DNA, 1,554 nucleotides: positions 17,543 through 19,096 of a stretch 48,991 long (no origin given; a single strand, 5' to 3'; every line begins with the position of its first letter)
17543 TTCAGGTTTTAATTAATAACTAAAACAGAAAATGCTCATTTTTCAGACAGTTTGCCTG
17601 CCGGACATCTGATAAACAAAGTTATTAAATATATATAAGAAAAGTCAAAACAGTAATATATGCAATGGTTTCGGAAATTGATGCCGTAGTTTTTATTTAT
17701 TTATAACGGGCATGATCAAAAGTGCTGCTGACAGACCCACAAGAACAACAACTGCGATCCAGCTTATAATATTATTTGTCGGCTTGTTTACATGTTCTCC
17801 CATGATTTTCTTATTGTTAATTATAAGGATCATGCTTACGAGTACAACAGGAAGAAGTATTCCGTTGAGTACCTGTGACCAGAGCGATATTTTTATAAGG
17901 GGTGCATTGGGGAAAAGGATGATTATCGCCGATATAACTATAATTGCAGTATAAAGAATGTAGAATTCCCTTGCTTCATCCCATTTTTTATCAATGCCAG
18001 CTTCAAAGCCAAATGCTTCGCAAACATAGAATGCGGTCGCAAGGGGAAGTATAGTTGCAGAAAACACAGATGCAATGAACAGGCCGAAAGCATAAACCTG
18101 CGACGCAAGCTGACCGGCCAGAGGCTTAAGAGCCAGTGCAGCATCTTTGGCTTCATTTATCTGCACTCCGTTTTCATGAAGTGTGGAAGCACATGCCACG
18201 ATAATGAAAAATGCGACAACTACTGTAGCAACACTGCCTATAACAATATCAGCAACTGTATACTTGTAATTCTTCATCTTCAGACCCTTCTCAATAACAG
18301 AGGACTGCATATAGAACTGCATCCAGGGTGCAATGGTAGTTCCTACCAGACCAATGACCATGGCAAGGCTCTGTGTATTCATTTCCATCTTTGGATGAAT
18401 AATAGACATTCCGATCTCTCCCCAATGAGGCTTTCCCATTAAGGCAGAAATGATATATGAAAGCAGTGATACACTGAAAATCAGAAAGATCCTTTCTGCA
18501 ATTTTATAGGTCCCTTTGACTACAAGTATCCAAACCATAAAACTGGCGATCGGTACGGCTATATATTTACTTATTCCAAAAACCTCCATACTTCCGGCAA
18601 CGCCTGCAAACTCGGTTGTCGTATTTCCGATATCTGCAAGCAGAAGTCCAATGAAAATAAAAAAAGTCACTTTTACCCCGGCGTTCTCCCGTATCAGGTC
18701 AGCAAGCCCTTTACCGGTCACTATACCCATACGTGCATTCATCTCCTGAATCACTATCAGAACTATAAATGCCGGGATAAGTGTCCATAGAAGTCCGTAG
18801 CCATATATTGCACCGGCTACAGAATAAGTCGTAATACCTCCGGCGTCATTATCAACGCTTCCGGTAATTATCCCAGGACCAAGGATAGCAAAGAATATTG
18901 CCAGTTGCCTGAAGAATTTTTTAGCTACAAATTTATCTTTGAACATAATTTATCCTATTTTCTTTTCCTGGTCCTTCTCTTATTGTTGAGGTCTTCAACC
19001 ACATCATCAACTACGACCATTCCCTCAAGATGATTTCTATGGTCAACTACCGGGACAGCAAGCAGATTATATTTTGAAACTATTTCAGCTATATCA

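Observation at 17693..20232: Split cation system: soluble PRC-barrel/MgtE_N/CBS sensor-like protein coupled to an NRAMP-related transporter with a remodelled metal site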

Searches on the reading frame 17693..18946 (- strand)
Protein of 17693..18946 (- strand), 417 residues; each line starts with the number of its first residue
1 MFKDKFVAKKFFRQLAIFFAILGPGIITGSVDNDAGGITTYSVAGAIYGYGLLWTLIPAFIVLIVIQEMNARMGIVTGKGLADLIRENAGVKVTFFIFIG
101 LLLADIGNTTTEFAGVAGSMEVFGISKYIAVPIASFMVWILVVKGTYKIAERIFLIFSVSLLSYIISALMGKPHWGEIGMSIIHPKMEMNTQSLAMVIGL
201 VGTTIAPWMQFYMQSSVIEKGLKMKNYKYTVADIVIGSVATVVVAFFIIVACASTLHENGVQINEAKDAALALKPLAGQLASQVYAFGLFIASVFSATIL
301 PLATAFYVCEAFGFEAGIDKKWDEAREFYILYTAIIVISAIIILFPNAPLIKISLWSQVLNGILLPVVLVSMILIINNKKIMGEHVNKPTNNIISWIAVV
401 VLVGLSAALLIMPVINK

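Call 3: search_protein_families(library=pfam, proteins=[window:17693-18946:-], max_evalue=0.01)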
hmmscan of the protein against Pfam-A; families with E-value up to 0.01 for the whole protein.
window:17693-18946:- (417 aa): 1 family
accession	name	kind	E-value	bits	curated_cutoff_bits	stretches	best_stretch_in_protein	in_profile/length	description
PF01566.24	Nramp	-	2e-96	323.6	29.8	1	38-388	1-356/357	Natural resistance-associated macrophage protein-like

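Call 4: search_protein_families(library=ncbifam, proteins=[window:17693-18946:-], max_evalue=0.01)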
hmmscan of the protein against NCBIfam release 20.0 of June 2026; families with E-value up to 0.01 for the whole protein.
window:17693-18946:- (417 aa): 3 families
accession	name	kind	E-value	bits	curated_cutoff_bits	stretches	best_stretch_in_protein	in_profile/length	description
NF001923.0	PRK00701.1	subfamily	1.5e-43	149.1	430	1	14-412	29-434/439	Mn(2+) uptake NRAMP transporter MntH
NF037982.1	Nramp_1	equivalog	2.5e-19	69.7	50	1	23-381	1-404/404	Nramp family divalent metal transporter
TIGR01197.1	nramp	subfamily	2.4e-17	63.3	272.5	1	19-382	4-390/390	metal ion transporter, metal ion (Mn2+/Fe2+) transporter (Nramp) family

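Call 6: search_solved_structures(query=window:17693-18946:-, max_evalue=0.001, show_alignments=2)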
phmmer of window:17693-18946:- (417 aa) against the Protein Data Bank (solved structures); distinct sequences matched with E-value up to 0.001: 21.
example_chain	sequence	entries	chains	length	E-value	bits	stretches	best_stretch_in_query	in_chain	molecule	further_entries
7qia_A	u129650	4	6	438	5.8e-111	374.5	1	9-415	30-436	Divalent metal cation transporter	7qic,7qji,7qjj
8e6i_A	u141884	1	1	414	1.4e-25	93.3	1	19-410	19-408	Divalent metal cation transporter MntH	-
8e5s_A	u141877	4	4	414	7.3e-25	91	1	19-410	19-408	Divalent metal cation transporter MntH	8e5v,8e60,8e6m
8e6l_A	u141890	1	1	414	1.2e-24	90.3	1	19-410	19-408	Divalent metal cation transporter MntH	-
8e6h_A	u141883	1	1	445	1.9e-24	89.6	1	19-410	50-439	Divalent metal cation transporter MntH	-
5kte_A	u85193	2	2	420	2e-24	89.6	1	19-410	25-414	Divalent metal cation transporter MntH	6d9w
8e6n_A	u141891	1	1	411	4.1e-24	88.5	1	18-410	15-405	Divalent metal cation transporter MntH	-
6d91_A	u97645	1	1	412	5.7e-24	88.1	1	18-410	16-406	Divalent metal cation transporter MntH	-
6c3i_A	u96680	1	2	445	6.8e-24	87.8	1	20-410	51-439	Divalent metal cation transporter MntH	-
7phq_B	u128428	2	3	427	5.9e-23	84.7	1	34-412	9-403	Divalent metal cation transporter MntH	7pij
5m95_A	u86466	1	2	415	6.5e-23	84.6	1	34-412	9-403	Divalent metal cation transporter MntH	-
5m94_A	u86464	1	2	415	6.7e-23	84.5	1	34-412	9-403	Divalent metal cation transporter MntH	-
10ky_A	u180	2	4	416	4.3e-21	78.6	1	11-409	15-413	Divalent metal cation transporter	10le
9f6n_A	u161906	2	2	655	3.3e-13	52.6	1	18-409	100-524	Natural resistance-associated macrophage protein 2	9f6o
8ont_A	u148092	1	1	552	1.5e-12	50.5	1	18-411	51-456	NRAMP related aluminium transporter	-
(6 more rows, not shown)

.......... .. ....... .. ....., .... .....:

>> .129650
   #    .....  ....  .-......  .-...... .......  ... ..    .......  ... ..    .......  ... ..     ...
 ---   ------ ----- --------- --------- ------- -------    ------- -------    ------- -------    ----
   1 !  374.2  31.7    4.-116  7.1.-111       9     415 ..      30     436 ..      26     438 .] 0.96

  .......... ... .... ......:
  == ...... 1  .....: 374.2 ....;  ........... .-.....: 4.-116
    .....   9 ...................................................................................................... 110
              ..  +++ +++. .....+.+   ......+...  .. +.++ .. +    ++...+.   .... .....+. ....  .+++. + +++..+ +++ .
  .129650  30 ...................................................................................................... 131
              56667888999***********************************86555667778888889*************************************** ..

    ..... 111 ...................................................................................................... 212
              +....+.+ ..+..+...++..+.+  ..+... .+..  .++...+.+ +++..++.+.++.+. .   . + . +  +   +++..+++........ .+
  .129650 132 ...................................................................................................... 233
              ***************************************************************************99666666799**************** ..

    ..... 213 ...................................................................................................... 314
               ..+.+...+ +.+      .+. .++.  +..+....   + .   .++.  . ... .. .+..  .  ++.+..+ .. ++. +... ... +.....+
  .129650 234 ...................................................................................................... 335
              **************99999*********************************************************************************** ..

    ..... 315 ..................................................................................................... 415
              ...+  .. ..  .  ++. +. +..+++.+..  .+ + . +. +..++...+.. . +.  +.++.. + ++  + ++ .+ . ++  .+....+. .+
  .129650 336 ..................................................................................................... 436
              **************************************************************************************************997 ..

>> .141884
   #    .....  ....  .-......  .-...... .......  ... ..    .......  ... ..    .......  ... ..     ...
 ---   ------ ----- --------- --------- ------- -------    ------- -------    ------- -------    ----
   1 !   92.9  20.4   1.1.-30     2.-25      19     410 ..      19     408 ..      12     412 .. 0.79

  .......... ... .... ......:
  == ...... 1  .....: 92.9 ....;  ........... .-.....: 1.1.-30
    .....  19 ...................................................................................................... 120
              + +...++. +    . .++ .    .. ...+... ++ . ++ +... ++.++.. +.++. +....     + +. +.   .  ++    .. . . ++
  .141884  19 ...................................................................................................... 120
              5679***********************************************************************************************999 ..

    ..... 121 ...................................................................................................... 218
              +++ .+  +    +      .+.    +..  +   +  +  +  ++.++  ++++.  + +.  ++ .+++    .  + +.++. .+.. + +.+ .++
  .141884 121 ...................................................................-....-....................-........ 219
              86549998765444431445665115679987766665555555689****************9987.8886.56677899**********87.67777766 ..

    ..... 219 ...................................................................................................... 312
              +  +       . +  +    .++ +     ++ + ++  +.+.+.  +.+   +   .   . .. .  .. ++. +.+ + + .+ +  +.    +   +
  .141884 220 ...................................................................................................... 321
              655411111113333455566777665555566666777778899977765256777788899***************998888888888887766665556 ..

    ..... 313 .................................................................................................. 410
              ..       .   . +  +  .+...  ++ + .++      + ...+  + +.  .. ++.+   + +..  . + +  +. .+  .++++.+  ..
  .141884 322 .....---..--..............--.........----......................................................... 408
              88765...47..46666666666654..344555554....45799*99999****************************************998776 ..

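Call 22: search_protein_representatives(protein=window:17693-18946:-)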
Query: 417 residues. Proteins with E-value up to 0.001 (for the whole library): 11490; up to 1e-10: 4994; up to 1e-30: 789. The best 150 are listed.
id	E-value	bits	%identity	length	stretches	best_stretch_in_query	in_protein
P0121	1.2e-135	468.9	54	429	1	11-412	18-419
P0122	1.9e-128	445.3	76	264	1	1-263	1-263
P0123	3.0e-127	441.3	50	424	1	12-414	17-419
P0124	4.4e-121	421.0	49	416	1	11-409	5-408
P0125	6.8e-120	417.1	49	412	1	13-410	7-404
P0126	7.5e-104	364.3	45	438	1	10-406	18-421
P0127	1.9e-101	356.3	41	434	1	9-415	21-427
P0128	1.8e-100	353.1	44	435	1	12-414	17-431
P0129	1.2e-99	350.5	42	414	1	8-414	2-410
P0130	1.0e-96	340.8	43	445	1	8-411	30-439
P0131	4.8e-96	338.6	44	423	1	15-410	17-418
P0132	4.4e-92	325.5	40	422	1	14-408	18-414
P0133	1.6e-91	323.7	42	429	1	9-412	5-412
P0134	2.8e-91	322.9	39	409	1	9-415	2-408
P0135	3.9e-91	322.4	52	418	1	17-316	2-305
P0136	7.9e-91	321.4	40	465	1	19-407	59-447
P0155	3.6e-78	279.7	51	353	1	11-269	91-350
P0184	1.9e-66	241.1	42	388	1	29-305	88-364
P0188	2.0e-65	237.7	32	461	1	18-403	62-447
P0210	1.8e-61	224.8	47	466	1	15-249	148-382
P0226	1.3e-58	215.3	48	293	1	12-222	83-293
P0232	6.6e-58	213.0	46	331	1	13-260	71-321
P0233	9.0e-58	212.6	60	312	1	14-176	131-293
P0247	1.6e-56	208.4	35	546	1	12-412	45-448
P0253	3.1e-56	207.5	36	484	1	12-366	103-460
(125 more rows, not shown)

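Call 27: find_related_loci(query=A2, collection=genome_contigs, flank=4000)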
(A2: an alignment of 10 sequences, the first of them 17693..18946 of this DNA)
Query A2 (417 aa) in genome_contigs; peptide patterns used: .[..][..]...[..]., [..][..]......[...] (x = any residue, [..] = any of these).
600 stretches matched a pattern (row limit reached: there are more); 588 encode a relative of the query (tblastn E <= 1e-3); the best 80 are kept; 80 distinct loci.
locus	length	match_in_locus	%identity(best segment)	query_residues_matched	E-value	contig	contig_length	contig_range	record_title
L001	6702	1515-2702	84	1-399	0e+0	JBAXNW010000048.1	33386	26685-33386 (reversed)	MAG: Bacteroidota bacterium isolate ELA489 MAG489_48, whole genome shotgun sequence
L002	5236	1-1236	82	6-417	0e+0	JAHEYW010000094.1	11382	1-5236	MAG: Bacteroidales bacterium isolate nzgw137 NODE_13433_length_11383_cov_2.800746, whole genome shotgun sequence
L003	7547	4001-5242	79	4-417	0e+0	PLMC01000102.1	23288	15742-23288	MAG: Bacteroidales bacterium isolate fen_982 73.20120800_E3S.3_contig_11480, whole genome shotgun sequence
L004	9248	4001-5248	79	1-417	0e+0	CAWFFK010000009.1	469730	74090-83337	MAG: uncultured Bacteroidales bacterium isolate MFD02416.bin.2.233 genome assembly, contig: contig_40883, whole genome s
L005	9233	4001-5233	80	1-414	0e+0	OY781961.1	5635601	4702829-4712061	MAG: Prolixibacteraceae bacterium isolate f51a5693-dc35-4a15-a57f-52dad87cda9e genome assembly, chromosome: 1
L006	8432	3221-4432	81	1-404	0e+0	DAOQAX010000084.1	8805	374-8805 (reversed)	MAG TPA_asm: Bacteroidales bacterium isolate AMR_MDS_1251 NODE_9466_length_8805_cov_6.264686, whole genome shotgun seque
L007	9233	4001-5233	78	1-414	0e+0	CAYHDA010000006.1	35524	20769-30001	MAG TPA_asm: uncultured Mariniphaga sp. isolate ERP119702_co1_116 genome assembly, contig: NODE_1064_length_35524_cov_5.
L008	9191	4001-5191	82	1-401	0e+0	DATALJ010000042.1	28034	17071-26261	MAG TPA_asm: Bacteroidales bacterium isolate SMAG_U6961 k141_12616, whole genome shotgun sequence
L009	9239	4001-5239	80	1-416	0e+0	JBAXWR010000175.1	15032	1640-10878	MAG: Mariniphaga sp. isolate ELA718 MAG718_175, whole genome shotgun sequence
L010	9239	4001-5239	77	1-413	0e+0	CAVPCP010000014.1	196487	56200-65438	MAG: uncultured Bacteroidales bacterium isolate MFD00032.bin.3.31 genome assembly, contig: contig_54224, whole genome sh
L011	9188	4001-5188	81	1-396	0e+0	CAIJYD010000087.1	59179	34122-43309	MAG: uncultured Bacteroidetes bacterium isolate Loclat_bin-13856 genome assembly, contig: bin-13856:087/135, whole genom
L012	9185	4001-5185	81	1-398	0e+0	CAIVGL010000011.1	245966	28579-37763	MAG: uncultured Bacteroidia bacterium isolate Loclat_bin-10731 genome assembly, contig: bin-10731:011/129, whole genome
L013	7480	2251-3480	78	7-416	0e+0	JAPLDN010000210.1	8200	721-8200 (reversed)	MAG: Bacteroidetes bacterium isolate LacPavin_0920_WC57_MAG_45_7 LacPavin_0920_WC57_scaffold_391644, whole genome shotgu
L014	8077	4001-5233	81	1-414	0e+0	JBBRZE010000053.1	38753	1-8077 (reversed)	MAG: Bacteroidales bacterium isolate metawrap_la5_24 metawrap_la5_24_K_791186_L_38753_cov_44.9573, whole genome shotgun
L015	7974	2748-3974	77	9-417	0e+0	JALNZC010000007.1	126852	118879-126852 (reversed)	MAG: Bacteroidales bacterium isolate SO_2017_GW1 bin 88 NODE_1016_length_126852_cov_1.513269_OW334_2017, whole genome sh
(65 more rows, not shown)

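Call 78: search_protein_families(library=pfam, proteins=[P0210, P0233, P0253, P0155, P0247, P0226, P0232, P0184, P0188, P0136], max_evalue=0.001)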
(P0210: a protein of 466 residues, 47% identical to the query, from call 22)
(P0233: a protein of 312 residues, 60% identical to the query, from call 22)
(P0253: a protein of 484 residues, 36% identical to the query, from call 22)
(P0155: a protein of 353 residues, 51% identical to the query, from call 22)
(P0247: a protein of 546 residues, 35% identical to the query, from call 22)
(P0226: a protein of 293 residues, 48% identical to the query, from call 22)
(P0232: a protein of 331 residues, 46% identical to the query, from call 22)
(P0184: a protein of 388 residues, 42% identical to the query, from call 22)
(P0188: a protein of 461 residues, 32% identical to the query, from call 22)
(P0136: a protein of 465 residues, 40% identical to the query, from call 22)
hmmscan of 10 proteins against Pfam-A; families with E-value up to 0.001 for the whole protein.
P0210 (466 aa): 2 families
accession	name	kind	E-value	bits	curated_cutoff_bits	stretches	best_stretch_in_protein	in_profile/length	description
PF01566.24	Nramp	-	2.3e-55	188.5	29.8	1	171-380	1-219/357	Natural resistance-associated macrophage protein-like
PF00571.33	CBS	-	1.2e-06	29.2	24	1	2-47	10-55/57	CBS domain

P0233 (312 aa): 2 families
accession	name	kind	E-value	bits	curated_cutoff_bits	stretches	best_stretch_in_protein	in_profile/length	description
PF01566.24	Nramp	-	1.2e-39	136.9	29.8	1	155-293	1-143/357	Natural resistance-associated macrophage protein-like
PF00571.33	CBS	-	0.0007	20.3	24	0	45-82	2-40/57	CBS domain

P0253 (484 aa): 1 family
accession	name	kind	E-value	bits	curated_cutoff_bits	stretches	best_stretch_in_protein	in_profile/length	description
PF01566.24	Nramp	-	1.3e-58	199.2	29.8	2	130-336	2-215/357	Natural resistance-associated macrophage protein-like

P0155 (353 aa): 1 family
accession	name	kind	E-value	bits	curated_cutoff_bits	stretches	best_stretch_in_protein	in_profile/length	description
PF01566.24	Nramp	-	3e-62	211.2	29.8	1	119-353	2-242/357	Natural resistance-associated macrophage protein-like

P0247 (546 aa): 1 family
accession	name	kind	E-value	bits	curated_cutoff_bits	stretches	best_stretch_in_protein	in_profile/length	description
PF01566.24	Nramp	-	2e-70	238.1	29.8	1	75-424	5-356/357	Natural resistance-associated macrophage protein-like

P0226 (293 aa): 1 family
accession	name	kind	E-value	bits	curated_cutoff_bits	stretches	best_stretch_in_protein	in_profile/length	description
PF01566.24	Nramp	-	3.8e-52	177.9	29.8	1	109-292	1-187/357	Natural resistance-associated macrophage protein-like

P0232 (331 aa): 1 family
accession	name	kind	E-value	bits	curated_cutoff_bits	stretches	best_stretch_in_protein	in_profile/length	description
PF01566.24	Nramp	-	1e-57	196.2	29.8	1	99-323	4-234/357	Natural resistance-associated macrophage protein-like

P0184 (388 aa): 1 family
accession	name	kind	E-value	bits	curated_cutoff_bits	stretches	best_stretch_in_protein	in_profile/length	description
PF01566.24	Nramp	-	4.3e-70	237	29.8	1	97-364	1-278/357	Natural resistance-associated macrophage protein-like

P0188 (461 aa): 1 family
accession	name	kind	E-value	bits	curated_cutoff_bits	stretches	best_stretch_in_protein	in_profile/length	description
PF01566.24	Nramp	-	3.8e-82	276.7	29.8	1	83-431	2-355/357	Natural resistance-associated macrophage protein-like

P0136 (465 aa): 1 family
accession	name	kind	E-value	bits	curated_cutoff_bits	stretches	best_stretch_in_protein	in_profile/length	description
PF01566.24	Nramp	-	2e-91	307.2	29.8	1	78-429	1-356/357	Natural resistance-associated macrophage protein-like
